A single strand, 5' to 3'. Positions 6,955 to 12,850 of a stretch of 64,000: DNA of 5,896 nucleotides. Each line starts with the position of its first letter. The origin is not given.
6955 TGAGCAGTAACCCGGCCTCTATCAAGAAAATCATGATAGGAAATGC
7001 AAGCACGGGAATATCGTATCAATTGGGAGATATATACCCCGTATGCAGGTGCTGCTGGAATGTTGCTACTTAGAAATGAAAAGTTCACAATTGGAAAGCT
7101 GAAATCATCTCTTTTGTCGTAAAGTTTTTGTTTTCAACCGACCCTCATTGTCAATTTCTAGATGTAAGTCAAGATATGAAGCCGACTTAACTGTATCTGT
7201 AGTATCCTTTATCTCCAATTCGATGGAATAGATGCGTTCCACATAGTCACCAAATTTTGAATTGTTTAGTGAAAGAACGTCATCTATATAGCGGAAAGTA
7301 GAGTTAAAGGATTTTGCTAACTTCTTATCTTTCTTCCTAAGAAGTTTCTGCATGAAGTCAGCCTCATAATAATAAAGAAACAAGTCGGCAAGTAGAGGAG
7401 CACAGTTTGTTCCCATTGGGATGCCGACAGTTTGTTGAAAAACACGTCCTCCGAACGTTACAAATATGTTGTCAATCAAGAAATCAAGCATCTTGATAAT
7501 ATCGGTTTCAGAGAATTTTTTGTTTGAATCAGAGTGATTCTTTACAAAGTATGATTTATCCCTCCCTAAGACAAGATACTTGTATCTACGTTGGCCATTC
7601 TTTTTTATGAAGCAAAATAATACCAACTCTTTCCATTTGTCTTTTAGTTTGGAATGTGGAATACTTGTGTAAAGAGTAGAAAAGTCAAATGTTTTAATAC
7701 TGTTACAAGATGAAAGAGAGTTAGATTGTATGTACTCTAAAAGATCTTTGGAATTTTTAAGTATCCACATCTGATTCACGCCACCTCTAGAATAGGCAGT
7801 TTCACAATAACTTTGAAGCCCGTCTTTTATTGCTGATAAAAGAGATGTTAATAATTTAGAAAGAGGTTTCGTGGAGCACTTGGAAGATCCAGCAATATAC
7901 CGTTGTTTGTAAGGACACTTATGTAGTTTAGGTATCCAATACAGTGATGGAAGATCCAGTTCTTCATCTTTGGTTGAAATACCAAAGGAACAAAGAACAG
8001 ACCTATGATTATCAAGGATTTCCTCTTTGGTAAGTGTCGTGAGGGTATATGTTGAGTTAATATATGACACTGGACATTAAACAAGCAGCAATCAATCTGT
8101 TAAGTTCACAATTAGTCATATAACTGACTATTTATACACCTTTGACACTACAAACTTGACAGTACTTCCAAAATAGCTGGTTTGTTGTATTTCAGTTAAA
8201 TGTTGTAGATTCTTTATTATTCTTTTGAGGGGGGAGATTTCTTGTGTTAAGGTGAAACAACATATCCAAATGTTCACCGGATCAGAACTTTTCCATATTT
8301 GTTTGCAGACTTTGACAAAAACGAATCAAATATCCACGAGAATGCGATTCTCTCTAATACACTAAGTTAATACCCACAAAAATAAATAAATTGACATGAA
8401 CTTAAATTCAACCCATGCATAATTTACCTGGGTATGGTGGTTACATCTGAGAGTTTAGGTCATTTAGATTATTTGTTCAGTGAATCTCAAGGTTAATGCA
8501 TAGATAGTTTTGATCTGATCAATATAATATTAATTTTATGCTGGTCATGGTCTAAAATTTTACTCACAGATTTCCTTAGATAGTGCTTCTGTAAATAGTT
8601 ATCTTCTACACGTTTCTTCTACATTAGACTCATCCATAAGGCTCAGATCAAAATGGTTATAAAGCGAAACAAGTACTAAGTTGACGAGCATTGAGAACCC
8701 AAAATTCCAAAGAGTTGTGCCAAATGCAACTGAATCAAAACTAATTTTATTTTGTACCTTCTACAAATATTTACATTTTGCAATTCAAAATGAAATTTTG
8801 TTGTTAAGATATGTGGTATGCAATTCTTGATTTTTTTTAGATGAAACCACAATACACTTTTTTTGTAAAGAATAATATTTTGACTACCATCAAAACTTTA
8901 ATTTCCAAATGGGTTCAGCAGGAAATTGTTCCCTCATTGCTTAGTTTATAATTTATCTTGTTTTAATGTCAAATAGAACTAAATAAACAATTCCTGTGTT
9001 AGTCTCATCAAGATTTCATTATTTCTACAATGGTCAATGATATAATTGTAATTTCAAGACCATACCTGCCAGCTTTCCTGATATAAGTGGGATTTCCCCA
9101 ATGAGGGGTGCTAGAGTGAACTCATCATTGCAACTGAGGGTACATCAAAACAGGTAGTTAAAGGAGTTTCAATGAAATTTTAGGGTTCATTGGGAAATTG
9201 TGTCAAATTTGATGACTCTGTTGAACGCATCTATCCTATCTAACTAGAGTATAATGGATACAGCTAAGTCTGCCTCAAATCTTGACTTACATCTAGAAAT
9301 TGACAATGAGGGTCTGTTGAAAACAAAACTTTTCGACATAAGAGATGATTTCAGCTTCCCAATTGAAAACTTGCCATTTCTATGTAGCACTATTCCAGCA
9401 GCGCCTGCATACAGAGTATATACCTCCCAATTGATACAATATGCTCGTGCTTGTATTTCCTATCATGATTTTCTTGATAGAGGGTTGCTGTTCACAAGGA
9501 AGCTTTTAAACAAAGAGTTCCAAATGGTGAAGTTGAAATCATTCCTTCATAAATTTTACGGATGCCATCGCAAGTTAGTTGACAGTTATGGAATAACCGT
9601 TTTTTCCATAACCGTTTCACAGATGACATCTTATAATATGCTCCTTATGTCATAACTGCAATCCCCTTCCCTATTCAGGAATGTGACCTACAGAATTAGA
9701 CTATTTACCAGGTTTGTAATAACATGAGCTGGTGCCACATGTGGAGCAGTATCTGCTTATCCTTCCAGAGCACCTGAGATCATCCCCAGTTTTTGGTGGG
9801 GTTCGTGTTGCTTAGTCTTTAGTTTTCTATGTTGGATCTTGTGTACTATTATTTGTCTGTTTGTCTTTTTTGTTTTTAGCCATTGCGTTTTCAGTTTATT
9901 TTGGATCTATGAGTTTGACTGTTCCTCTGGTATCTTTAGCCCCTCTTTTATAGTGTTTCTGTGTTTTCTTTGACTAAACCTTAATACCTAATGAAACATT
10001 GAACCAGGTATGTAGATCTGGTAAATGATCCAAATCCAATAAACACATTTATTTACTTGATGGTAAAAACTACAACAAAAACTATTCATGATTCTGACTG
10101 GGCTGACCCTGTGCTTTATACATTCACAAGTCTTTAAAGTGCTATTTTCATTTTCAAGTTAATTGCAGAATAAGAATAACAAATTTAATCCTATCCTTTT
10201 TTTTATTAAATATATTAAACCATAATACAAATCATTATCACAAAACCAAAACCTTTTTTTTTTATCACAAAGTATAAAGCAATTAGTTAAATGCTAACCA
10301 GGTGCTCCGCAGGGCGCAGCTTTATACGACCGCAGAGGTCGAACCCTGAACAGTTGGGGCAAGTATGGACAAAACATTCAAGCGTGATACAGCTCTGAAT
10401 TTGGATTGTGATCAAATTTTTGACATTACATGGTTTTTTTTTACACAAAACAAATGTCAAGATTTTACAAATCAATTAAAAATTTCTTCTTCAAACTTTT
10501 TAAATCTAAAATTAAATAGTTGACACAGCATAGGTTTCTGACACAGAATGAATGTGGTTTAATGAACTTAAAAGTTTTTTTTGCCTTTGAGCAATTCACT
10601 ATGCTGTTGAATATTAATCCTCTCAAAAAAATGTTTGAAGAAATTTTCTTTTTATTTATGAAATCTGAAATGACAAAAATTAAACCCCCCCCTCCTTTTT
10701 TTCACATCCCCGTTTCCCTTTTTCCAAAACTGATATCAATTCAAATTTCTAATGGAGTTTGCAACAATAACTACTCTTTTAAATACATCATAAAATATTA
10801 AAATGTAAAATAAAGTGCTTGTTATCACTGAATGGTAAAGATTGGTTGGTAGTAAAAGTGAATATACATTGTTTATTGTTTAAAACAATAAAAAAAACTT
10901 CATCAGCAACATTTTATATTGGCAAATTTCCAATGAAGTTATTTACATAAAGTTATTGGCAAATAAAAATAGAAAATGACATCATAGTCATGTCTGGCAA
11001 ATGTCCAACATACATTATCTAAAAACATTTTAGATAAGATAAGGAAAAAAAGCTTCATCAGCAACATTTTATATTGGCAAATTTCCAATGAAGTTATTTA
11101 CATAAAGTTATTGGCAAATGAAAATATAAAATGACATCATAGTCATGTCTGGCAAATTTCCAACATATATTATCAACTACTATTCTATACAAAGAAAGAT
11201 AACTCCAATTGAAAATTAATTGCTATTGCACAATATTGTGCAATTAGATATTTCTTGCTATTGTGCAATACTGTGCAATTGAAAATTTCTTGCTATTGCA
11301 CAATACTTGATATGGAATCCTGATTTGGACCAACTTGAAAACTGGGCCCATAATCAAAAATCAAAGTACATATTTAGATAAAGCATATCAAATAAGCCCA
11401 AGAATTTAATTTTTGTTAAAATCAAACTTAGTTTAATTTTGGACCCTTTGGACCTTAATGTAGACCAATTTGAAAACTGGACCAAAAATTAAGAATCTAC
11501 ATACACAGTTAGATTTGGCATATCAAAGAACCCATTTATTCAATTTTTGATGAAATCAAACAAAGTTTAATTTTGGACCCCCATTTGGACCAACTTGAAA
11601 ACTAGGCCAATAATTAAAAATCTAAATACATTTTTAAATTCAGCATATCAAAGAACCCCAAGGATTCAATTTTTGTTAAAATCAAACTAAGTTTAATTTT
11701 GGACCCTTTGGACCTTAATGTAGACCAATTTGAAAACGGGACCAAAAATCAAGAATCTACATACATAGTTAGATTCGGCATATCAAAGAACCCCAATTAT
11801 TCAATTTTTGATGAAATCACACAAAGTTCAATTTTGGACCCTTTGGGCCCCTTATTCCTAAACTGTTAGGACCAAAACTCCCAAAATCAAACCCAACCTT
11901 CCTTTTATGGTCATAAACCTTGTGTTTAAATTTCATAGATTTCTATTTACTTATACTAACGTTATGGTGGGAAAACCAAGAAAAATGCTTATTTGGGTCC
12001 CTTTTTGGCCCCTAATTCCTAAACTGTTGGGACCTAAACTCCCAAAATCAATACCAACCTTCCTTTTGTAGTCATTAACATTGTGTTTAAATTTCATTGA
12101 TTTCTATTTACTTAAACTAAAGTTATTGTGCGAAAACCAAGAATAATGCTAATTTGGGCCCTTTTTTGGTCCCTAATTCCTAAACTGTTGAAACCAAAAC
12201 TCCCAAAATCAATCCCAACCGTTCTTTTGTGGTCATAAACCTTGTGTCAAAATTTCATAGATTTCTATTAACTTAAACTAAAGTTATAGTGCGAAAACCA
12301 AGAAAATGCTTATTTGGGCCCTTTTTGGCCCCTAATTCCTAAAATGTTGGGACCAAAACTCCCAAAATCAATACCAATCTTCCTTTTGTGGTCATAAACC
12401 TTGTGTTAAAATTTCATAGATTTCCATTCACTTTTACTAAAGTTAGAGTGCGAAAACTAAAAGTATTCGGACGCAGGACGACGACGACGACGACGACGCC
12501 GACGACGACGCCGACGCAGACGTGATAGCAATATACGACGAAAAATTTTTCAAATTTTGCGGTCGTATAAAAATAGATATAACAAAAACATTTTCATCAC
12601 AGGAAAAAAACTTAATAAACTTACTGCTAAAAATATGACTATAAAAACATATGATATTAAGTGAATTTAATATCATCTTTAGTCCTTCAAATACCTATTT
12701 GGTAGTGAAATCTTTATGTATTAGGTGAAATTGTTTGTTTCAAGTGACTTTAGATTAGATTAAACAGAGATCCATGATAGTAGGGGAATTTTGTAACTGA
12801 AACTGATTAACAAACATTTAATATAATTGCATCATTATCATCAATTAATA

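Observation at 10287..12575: Family A: non-autonomous elements carrying internal tandem arrays, ending in an (ACG)n microsatellite and a 3' hairpin; two full copies plus one partial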

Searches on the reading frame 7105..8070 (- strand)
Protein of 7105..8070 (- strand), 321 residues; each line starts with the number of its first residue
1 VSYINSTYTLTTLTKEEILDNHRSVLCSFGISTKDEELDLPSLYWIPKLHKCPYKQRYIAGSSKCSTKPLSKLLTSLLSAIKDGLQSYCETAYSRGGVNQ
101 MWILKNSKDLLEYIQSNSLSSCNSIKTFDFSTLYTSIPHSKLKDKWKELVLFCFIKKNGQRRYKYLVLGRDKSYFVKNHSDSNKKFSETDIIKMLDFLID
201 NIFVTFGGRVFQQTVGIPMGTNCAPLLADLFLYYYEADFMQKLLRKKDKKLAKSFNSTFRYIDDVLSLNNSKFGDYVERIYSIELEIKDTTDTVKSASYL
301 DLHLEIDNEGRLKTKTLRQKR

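Call 28: search_protein_families(library=pfam, proteins=[window:7105-8070:-], max_evalue=0.01)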
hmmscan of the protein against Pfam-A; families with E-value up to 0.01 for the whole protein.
window:7105-8070:- (321 aa): 1 family
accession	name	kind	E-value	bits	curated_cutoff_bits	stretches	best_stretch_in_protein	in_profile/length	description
PF00078.32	RVT_1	-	1.6e-06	28.4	29.6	1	201-271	104-162/205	Reverse transcriptase (RNA-dependent DNA polymerase)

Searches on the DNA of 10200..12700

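Call 50: search_rna_families(source=window, start=10200, end=12700, threshold=evalue, max_evalue=1)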
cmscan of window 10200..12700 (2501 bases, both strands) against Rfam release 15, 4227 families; matches with E-value up to 1: 1.
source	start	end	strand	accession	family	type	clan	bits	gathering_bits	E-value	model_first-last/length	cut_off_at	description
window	11251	11314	+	RF03840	mir-3064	Gene; miRNA;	-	18.8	76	0.98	1-67/67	no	mir-3064 microRNA precursor family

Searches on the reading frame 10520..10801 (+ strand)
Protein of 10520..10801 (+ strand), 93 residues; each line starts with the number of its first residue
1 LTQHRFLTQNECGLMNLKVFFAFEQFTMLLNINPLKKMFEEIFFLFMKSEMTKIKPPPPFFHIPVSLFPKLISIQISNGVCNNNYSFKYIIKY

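Call 54: find_encoding_contigs(protein=window:10520-10801:+, flank=5000, max_places=10)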
Protein window:10520-10801:+ (93 aa): no gene with exactly this product is on record in the collection.

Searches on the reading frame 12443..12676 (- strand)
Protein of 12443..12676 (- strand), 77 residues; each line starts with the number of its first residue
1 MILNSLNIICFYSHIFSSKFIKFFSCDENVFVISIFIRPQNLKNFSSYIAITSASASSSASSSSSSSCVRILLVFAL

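Call 55: find_encoding_contigs(protein=window:12443-12676:-, flank=5000, max_places=10)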
Protein window:12443-12676:- (77 aa): no gene with exactly this product is on record in the collection.

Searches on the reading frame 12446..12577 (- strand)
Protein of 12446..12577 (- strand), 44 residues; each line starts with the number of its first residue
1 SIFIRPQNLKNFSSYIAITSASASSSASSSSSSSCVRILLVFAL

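Call 29: find_homologous_proteins(query=A1, max_evalue=0.01)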
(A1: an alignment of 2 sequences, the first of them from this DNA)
Query A1 (2 sequences): 2270 candidates shared short words with the query, none scored E <= 0.01.
